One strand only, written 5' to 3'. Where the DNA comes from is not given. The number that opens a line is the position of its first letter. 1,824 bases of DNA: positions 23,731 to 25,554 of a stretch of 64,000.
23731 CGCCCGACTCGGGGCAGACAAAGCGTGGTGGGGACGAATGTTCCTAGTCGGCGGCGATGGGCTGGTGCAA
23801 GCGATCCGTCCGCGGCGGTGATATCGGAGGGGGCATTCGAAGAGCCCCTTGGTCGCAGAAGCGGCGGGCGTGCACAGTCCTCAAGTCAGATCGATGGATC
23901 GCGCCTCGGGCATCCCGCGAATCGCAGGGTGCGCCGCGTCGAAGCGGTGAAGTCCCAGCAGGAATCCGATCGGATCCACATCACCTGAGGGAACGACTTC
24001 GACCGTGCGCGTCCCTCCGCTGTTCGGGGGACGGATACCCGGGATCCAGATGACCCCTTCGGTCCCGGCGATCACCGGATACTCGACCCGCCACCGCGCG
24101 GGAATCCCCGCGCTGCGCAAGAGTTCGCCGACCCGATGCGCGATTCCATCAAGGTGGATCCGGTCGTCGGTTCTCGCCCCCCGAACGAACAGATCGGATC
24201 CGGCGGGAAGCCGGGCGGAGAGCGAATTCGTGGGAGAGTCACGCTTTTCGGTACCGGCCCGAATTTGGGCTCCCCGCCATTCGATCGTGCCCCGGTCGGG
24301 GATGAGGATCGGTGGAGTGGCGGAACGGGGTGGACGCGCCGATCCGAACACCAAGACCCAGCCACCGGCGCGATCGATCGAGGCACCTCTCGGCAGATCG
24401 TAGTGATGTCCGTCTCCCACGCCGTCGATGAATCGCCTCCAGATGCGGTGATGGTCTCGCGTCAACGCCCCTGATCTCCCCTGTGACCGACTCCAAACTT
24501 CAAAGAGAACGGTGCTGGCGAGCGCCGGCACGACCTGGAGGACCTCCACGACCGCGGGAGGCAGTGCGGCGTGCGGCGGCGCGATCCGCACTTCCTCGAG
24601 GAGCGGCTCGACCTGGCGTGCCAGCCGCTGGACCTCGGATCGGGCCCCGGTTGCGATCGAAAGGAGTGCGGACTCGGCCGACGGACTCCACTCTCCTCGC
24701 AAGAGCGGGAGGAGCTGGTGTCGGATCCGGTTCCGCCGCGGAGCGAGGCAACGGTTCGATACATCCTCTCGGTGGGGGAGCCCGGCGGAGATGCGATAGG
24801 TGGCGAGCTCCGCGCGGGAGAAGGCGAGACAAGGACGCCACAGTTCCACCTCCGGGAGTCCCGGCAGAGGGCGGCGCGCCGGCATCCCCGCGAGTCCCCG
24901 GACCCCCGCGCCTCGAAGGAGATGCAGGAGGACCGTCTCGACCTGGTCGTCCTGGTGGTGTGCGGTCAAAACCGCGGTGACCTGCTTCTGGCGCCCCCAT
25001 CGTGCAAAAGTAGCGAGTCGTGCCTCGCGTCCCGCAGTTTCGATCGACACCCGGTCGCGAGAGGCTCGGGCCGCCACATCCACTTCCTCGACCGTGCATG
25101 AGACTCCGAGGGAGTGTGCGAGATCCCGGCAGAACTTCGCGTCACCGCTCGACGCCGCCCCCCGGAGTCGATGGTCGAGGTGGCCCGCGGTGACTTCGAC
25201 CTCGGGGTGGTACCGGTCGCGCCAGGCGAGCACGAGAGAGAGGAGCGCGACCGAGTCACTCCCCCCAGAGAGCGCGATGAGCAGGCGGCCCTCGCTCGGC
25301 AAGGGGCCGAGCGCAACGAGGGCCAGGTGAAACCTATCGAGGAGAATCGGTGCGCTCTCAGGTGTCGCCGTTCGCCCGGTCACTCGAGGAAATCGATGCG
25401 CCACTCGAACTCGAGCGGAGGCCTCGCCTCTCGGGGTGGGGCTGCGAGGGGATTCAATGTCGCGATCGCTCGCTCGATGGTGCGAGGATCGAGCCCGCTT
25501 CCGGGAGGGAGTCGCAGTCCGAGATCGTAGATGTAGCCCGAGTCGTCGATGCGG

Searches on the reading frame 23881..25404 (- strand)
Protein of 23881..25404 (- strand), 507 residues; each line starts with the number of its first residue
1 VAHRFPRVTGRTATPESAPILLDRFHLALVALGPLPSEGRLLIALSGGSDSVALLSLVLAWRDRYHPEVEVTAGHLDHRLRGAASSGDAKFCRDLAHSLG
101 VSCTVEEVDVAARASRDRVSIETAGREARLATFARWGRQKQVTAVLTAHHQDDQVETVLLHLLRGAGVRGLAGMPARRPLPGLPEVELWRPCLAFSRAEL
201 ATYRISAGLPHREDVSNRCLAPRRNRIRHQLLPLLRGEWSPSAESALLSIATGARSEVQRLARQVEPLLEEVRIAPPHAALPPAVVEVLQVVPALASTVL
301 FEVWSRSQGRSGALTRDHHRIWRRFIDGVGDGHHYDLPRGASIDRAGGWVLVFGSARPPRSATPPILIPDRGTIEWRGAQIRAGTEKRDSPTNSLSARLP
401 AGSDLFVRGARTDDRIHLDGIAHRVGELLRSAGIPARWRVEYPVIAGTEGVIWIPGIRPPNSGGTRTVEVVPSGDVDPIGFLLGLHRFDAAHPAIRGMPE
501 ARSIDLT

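Call 30: search_protein_families(library=pfam, proteins=[window:23881-25404:-], max_evalue=1)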
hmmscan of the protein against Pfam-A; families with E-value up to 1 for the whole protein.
window:23881-25404:- (507 aa): 3 families
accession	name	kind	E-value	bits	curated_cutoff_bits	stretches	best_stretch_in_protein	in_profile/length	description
PF01171.26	ATP_bind_3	-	8.7e-45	153.1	27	1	41-230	2-182/182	PP-loop family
PF11734.13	TilS_C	-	0.0058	16.4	22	1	406-458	2-56/74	TilS substrate C-terminal domain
PF03886.18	ABC_trans_aux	-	0.022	14.8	26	1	104-149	22-69/161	ABC-type transport auxiliary lipoprotein component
